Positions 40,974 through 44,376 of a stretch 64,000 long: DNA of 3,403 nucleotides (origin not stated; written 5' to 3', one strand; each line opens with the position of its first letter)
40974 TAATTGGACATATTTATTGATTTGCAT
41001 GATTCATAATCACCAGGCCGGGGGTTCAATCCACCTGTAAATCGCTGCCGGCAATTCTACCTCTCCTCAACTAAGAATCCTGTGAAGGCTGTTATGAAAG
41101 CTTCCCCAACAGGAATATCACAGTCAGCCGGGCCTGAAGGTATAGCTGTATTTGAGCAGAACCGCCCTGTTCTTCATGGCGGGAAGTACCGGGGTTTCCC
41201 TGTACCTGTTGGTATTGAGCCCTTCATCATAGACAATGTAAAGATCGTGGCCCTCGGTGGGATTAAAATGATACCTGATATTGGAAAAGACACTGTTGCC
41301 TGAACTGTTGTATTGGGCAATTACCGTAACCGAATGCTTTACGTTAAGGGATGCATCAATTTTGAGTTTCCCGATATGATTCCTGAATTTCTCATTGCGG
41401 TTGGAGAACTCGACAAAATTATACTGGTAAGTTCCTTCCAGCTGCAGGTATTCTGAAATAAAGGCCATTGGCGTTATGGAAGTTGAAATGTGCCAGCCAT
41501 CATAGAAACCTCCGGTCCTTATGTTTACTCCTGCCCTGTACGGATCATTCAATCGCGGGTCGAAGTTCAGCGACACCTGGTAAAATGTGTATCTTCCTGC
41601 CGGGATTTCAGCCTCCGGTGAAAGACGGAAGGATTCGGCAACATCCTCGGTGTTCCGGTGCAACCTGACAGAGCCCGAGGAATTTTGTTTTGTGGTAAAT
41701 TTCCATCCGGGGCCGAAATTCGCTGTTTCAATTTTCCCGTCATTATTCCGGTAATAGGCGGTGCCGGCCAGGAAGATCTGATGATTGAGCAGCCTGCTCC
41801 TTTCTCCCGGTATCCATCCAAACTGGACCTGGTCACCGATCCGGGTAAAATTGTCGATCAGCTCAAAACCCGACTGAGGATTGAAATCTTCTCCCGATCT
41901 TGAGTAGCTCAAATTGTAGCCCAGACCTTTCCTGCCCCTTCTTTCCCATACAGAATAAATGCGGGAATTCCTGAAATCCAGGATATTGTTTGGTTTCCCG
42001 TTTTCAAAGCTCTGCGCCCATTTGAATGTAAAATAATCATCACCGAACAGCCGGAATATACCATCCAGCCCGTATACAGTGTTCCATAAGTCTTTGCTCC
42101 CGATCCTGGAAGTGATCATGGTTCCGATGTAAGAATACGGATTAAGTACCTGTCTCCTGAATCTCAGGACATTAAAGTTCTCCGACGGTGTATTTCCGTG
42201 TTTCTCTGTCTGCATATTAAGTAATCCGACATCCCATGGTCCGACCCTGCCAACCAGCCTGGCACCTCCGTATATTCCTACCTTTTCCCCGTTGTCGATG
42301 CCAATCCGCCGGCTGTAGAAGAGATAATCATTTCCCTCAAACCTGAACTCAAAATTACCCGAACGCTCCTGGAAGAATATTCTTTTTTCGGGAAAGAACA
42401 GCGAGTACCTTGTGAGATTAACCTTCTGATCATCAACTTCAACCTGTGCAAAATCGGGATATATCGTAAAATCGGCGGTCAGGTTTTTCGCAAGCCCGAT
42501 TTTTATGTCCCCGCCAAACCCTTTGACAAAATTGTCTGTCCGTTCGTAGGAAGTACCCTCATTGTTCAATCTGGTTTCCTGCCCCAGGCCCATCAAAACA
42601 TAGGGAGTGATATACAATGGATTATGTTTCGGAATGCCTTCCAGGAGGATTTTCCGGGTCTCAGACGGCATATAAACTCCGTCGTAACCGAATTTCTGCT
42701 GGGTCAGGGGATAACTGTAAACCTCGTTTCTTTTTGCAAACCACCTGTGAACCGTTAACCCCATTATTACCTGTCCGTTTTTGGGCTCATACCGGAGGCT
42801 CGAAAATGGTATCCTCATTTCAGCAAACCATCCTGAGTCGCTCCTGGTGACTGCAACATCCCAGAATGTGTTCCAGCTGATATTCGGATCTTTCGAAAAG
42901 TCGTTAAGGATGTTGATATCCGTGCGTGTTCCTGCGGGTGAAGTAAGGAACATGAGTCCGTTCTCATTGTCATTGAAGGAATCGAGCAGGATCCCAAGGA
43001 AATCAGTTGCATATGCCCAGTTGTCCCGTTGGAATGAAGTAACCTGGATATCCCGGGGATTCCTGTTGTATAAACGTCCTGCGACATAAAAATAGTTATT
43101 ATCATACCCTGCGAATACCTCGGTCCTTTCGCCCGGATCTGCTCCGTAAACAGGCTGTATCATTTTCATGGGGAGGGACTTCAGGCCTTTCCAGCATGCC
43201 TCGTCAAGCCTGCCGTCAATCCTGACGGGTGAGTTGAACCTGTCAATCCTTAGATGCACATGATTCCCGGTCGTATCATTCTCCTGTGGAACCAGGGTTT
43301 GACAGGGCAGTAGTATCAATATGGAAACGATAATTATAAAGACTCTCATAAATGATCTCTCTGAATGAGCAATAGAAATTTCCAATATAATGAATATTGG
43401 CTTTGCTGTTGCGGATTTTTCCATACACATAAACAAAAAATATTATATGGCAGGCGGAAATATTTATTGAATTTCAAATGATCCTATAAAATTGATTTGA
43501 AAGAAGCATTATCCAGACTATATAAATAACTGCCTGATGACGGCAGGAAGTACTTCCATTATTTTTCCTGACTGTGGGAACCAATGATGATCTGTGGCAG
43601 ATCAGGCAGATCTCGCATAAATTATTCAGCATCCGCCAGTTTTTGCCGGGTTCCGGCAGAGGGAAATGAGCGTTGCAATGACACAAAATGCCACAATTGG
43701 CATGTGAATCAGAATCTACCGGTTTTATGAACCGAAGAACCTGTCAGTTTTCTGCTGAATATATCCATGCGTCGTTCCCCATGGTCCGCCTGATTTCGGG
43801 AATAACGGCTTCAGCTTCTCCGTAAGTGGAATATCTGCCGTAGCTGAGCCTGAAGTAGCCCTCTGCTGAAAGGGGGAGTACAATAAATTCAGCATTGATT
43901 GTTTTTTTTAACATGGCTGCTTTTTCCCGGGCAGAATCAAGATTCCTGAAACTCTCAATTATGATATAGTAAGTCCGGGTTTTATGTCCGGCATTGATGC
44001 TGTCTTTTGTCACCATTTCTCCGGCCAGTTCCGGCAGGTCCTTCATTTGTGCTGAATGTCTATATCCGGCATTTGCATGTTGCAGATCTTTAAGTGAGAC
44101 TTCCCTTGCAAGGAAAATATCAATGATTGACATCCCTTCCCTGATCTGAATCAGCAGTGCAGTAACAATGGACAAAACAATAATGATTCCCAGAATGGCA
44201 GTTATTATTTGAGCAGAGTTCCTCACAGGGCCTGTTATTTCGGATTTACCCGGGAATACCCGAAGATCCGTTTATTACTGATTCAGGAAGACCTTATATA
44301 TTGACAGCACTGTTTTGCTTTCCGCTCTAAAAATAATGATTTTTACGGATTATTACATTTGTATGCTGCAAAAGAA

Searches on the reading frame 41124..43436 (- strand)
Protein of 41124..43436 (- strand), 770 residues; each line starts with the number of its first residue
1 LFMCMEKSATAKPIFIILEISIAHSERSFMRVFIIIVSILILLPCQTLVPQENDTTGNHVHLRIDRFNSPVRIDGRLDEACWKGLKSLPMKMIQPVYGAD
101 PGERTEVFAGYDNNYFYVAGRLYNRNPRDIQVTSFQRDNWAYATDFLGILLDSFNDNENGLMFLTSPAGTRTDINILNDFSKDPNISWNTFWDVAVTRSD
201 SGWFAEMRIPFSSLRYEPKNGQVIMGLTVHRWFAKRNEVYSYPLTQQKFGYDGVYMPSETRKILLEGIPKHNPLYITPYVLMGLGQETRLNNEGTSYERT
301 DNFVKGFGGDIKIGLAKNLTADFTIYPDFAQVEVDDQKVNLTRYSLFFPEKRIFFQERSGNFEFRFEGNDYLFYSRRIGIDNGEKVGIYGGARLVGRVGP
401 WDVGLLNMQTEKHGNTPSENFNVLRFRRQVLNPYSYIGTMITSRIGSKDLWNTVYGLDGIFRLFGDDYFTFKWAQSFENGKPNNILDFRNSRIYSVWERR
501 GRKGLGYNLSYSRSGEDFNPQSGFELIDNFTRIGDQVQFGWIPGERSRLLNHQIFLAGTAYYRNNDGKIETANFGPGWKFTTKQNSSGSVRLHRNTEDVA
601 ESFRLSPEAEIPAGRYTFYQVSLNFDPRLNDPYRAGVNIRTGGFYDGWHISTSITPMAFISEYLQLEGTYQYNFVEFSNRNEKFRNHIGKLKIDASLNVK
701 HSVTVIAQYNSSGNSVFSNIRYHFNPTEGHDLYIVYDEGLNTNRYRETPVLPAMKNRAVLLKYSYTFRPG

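Call 8: search_protein_families(library=pfam, proteins=[window:41124-43436:-])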
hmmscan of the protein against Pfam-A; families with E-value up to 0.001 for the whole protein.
window:41124-43436:- (770 aa): 2 families
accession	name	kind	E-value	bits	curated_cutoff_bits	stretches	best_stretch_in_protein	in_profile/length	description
PF19313.5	DUF5916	-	3.3e-15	56.3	22.6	1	298-381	20-97/572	Domain of unknown function (DUF5916)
PF06452.16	CBM9_1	-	7e-07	29.7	23.4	1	73-229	1-146/185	Carbohydrate family 9 binding domain-like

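Call 9: find_homologous_proteins(query=window:41124-43349:-, max_evalue=1e-30)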
Query window:41124-43349:- (741 aa): 7931 proteins with E <= 1e-30 among 8000 candidates; the best 120 are listed.
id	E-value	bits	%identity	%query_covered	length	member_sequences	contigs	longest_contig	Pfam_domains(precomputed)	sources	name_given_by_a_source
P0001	0.0e+0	1737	100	100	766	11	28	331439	PF19313.6,PF06452.17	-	-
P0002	0.0e+0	1127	64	99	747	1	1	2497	PF19313.6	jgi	jgi:hypothetical protein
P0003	0.0e+0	1126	64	100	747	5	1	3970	PF19313.6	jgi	jgi:hypothetical protein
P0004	0.0e+0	1096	63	100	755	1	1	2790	PF19313.6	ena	-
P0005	0.0e+0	1063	61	100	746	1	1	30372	PF19313.6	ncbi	ncbi:DUF5916 domain-containing protein [Bacteroidota bacterium]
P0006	0.0e+0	1015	58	100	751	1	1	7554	PF19313.6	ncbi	-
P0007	9.6e-293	991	57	100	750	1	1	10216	PF19313.6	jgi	jgi:hypothetical protein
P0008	8.9e-292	988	57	100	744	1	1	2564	PF19313.6,PF06452.17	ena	-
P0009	2.1e-291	987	58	100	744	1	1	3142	PF19313.6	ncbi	-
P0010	2.8e-291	986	57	100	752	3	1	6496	PF19313.6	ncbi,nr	ncbi:MAG: carbohydrate binding family 9 domain-containing protein [Candidatus Latescibacteria bacter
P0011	2.9e-289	980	57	99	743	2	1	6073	PF19313.6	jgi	-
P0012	3.9e-288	976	57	99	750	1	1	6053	PF19313.6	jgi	jgi:hypothetical protein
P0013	7.4e-288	975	56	100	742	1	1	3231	PF19313.6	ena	-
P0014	1.6e-286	971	56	100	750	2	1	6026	PF19313.6,PF06452.17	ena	-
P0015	6.6e-285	965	56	100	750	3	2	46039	PF19313.6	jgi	jgi:hypothetical protein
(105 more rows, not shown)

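Call 10: find_encoding_contigs(protein=P0001, flank=10000, max_places=10)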
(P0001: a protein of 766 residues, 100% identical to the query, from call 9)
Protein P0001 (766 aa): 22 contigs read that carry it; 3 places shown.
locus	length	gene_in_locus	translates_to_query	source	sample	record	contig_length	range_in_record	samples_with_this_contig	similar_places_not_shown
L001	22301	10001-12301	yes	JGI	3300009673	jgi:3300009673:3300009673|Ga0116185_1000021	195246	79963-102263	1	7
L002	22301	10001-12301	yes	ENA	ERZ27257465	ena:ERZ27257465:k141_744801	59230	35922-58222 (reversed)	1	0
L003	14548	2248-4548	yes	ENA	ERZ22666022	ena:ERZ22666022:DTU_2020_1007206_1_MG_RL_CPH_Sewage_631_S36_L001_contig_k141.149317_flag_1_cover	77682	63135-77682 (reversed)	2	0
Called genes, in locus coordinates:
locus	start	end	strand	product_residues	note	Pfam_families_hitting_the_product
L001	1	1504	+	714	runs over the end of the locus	-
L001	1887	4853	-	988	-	PF22666:Glyco_hydro_2_N2, PF02837:Glyco_hydro_2_N, PF00703:Glyco_hydro_2, PF02836:Glyco_hydro_2_C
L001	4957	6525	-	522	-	PF00474:SSF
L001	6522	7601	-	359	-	PF01208:URO-D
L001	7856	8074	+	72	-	PF13450:NAD_binding_8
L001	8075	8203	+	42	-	-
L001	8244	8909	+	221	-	-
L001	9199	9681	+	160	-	PF05036:SPOR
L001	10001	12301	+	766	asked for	PF06452:CBM9_1 (weak), PF19313:DUF5916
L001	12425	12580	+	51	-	-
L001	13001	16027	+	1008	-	PF13620:CarboxypepD_reg, PF13715:CarbopepD_reg_2, PF07715:Plug, PF00593:TonB_dep_Rec_b-barrel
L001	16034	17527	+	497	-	PF14322:SusD-like_3, PF07980:SusD_RagB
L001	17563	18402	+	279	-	-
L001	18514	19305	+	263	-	PF08220:HTH_DeoR, PF00455:DeoRC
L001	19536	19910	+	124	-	-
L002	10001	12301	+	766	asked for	PF06452:CBM9_1 (weak), PF19313:DUF5916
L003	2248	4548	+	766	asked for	PF06452:CBM9_1 (weak), PF19313:DUF5916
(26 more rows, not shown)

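Call 12: find_related_loci(query=A1, collection=genome_contigs, flank=10000)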
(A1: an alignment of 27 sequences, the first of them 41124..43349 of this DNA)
Query A1 (741 aa) in genome_contigs; peptide patterns used: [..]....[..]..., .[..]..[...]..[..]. (x = any residue, [..] = any of these).
600 stretches matched a pattern (row limit reached: there are more); 596 encode a relative of the query (tblastn E <= 1e-3); the best 80 are kept; 80 distinct loci.
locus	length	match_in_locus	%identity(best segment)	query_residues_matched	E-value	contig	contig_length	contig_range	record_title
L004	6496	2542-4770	57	2-741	0e+0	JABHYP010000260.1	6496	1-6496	MAG: Candidatus Latescibacterota bacterium isolate SI047_bin62 k141_488327, whole genome shotgun sequence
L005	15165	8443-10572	52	31-738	0e+0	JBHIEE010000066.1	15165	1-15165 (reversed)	MAG: Candidatus Aminicenantia bacterium isolate b3.sp2_bin.19 NODE_1165_length_15165_cov_7.137922, whole genome shotgun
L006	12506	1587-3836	47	1-738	0e+0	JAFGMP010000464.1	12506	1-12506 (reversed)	MAG: Candidatus Latescibacterota bacterium isolate Zod_Metabat.481 k87_10945141, whole genome shotgun sequence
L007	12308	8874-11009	49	35-739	0e+0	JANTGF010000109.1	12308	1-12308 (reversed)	MAG: Bacteroidales bacterium isolate bin1005 c_000000005475, whole genome shotgun sequence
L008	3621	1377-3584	48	3-738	0e+0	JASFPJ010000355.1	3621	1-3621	MAG: Candidatus Aminicenantes bacterium isolate D0819M58metaG_Bin_295 D0819M58metaG_FD_scaffold_4152_c1, whole genome sh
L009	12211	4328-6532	46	11-739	0e+0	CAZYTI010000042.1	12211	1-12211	MAG TPA_asm: uncultured bacterium isolate binchicken_co97_67 genome assembly, contig: NODE_20633_length_12211_cov_4.2215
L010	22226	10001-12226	46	5-738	0e+0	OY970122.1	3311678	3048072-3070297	MAG: Candidatus Aminicenantes bacterium isolate MFD04408.bin.1.13 genome assembly, chromosome: 1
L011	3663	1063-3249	45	5-738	0e+0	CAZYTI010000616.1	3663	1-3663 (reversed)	MAG TPA_asm: uncultured bacterium isolate binchicken_co97_67 genome assembly, contig: NODE_84209_length_3663_cov_4.93459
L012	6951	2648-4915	44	1-738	0e+0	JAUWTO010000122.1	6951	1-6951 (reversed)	MAG: Candidatus Aminicenantes bacterium isolate CSMAG_2582 CSMAG_2582_k127_1592391_length_6951_cov_130.0000, whole genom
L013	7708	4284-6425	48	33-738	0e+0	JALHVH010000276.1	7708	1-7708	MAG: Candidatus Aminicenantes bacterium isolate PFL71 seq_2097318, whole genome shotgun sequence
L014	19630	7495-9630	46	33-738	0e+0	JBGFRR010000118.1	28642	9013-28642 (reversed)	MAG: Bacteroidota bacterium isolate BA1A45.2019.Bin.9 NODE_1876_length_28642_cov_27.757442, whole genome shotgun sequenc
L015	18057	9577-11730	45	27-738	0e+0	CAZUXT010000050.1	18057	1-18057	MAG TPA_asm: uncultured Eubacteriales bacterium isolate binchicken_co228_403 genome assembly, contig: NODE_4302_length_1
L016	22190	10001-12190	43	3-738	0e+0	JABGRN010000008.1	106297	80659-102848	MAG: Prolixibacteraceae bacterium isolate co234_bin80 NODE_351_length_106297_cov_17.445492, whole genome shotgun sequenc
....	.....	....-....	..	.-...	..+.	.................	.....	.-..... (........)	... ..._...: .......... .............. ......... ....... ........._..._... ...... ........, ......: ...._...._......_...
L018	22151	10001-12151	44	26-738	0e+0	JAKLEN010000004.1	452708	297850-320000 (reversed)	MAG: Acidobacteria bacterium isolate RA.bin134 RA.bin134_4, whole genome shotgun sequence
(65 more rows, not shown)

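Call 13: find_encoding_contigs(protein=P0005, flank=10000, max_places=4)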
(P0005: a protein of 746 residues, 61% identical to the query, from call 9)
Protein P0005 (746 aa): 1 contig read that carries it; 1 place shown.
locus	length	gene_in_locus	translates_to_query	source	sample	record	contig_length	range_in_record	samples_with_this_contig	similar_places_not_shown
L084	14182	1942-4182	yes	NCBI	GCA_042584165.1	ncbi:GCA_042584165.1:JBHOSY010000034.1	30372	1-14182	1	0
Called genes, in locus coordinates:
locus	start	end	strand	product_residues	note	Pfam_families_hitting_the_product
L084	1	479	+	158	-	PF22741:PTP-NADK, PF00782:DSPc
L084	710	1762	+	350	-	PF01208:URO-D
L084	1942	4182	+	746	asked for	PF19313:DUF5916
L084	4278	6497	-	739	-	PF00211:Guanylate_cyc, PF13424:TPR_12 (faint), PF07719:TPR_2 (faint), PF12895:ANAPC3 (faint), PF13181:TPR_8 (faint), PF13428:TPR_14 (faint), PF00515:TPR_1 (weak), PF13414:TPR_11 (weak), +2 more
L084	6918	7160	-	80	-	PF01541:GIY-YIG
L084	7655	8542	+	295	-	PF15902:Sortilin-Vps10, PF02012:BNR (faint), PF15899:BNR_6 (faint)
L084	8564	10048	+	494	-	PF13088:BNR_2 (faint), PF02012:BNR (faint), PF15902:Sortilin-Vps10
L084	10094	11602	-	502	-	PF00884:Sulfatase, PF01663:Phosphodiest (weak), PF00884:Sulfatase, PF02995:DUF229 (weak), PF16347:SGSH_C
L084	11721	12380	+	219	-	PF00702:Hydrolase, PF13419:HAD_2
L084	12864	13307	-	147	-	-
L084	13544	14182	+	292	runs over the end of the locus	-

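Call 69: list_cluster_members(proteins=[P0001, P0241, P0122])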
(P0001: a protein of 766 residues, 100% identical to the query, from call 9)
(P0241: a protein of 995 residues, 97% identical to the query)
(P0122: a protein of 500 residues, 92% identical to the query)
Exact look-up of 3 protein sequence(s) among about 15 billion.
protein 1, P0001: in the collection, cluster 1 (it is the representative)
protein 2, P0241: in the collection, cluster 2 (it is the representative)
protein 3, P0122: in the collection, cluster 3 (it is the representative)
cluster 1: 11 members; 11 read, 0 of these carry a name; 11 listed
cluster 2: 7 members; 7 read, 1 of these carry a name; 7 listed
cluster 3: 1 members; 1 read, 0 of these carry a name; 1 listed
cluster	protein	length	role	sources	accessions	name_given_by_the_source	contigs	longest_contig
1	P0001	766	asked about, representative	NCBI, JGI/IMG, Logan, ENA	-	-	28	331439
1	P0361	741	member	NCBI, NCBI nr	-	-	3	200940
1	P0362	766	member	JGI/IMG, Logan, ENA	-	-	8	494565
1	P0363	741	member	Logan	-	-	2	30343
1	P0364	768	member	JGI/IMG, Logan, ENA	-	-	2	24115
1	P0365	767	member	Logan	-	-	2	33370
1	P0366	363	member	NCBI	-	-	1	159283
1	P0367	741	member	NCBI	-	-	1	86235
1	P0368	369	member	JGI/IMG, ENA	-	-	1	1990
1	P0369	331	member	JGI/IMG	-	-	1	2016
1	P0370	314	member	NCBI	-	-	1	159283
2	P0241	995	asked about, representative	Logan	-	-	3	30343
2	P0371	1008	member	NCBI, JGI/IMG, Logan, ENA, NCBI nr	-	-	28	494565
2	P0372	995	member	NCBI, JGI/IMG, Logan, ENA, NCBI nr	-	-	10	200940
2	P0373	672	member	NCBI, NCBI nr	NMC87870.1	MAG: SusC/RagA family TonB-linked outer membrane protein, partial [Candidatus ... | SusC/RagA family TonB-linked outer membrane protein [Candidatus Moranbacteria bacterium]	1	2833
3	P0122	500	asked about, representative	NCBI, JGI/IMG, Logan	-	-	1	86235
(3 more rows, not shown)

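Call 70: find_encoding_contigs(protein=P0365, flank=10000, max_places=3)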
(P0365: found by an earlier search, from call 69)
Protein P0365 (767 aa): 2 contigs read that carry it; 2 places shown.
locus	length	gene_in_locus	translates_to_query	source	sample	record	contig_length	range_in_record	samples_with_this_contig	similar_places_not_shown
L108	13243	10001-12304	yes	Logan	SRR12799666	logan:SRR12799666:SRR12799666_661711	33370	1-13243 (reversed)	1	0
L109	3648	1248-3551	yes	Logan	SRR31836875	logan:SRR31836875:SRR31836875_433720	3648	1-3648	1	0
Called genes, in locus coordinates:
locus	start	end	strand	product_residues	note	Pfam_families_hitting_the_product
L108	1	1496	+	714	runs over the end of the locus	-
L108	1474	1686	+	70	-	-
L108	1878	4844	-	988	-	PF02837:Glyco_hydro_2_N, PF22666:Glyco_hydro_2_N2, PF00703:Glyco_hydro_2, PF02836:Glyco_hydro_2_C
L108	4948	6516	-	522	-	PF00474:SSF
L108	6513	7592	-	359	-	PF01208:URO-D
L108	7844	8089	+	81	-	PF13450:NAD_binding_8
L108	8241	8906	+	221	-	-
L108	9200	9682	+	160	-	PF05036:SPOR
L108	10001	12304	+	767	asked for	PF06452:CBM9_1 (weak), PF19313:DUF5916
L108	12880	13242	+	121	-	?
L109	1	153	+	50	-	?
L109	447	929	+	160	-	PF05036:SPOR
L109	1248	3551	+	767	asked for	PF06452:CBM9_1 (weak), PF19313:DUF5916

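Call 72: find_encoding_contigs(protein=P0366, flank=10000, max_places=2)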
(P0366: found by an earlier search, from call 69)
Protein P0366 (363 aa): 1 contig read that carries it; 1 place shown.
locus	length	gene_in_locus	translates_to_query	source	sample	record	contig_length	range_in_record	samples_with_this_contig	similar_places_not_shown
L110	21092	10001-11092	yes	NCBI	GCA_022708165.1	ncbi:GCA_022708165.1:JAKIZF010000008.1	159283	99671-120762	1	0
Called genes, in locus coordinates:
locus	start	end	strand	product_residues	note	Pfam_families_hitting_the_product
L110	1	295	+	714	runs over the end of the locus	-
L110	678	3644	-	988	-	PF02837:Glyco_hydro_2_N, PF22666:Glyco_hydro_2_N2, PF00703:Glyco_hydro_2, PF02836:Glyco_hydro_2_C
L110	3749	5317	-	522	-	PF00474:SSF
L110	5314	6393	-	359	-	PF01208:URO-D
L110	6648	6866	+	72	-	PF13450:NAD_binding_8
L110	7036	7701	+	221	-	-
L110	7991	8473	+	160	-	PF05036:SPOR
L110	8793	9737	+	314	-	PF06452:CBM9_1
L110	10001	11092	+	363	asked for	-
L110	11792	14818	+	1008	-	PF13620:CarboxypepD_reg, PF13715:CarbopepD_reg_2, PF07715:Plug, PF00593:TonB_dep_Rec_b-barrel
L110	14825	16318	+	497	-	PF14322:SusD-like_3, PF07980:SusD_RagB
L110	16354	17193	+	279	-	-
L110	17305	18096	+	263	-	PF08220:HTH_DeoR, PF00455:DeoRC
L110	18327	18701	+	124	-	-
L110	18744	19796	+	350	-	PF01380:SIS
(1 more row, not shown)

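Call 73: find_encoding_contigs(protein=P0364, flank=10000, max_places=2)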
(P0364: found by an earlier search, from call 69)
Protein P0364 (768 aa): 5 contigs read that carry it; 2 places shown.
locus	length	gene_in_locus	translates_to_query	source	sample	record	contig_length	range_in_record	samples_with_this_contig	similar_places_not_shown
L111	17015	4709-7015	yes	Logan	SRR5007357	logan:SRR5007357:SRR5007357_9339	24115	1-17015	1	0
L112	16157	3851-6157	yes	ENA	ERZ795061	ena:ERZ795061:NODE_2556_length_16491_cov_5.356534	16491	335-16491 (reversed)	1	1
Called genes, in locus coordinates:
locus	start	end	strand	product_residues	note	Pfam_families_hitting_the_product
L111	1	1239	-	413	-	?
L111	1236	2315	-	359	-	PF01208:URO-D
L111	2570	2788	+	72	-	PF13450:NAD_binding_8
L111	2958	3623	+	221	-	-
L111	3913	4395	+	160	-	PF05036:SPOR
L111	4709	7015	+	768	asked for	PF06452:CBM9_1 (weak), PF19313:DUF5916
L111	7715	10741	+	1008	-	PF13620:CarboxypepD_reg, PF13715:CarbopepD_reg_2, PF07715:Plug, PF00593:TonB_dep_Rec_b-barrel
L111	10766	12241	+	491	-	PF14322:SusD-like_3, PF07980:SusD_RagB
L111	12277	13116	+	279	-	-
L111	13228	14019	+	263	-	PF08220:HTH_DeoR, PF00455:DeoRC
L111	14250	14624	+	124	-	-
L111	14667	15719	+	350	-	PF01380:SIS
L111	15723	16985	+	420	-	PF07690:MFS_1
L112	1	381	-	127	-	?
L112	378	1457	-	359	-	PF01208:URO-D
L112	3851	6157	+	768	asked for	PF06452:CBM9_1 (weak), PF19313:DUF5916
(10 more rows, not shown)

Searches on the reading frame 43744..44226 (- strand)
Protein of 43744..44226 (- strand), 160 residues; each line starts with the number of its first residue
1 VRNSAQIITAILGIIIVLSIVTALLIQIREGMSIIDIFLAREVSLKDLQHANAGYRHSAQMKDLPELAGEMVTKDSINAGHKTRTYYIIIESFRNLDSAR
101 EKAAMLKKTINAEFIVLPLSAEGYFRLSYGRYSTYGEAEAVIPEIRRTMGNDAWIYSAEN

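Call 8: search_protein_families(library=pfam, proteins=[window:43744-44226:-])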
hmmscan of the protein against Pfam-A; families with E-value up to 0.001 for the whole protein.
window:43744-44226:- (160 aa): 1 family
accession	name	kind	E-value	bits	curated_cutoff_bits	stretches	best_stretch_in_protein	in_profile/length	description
PF05036.18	SPOR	-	3.4e-08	34.1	21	1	83-156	2-75/76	SPOR domain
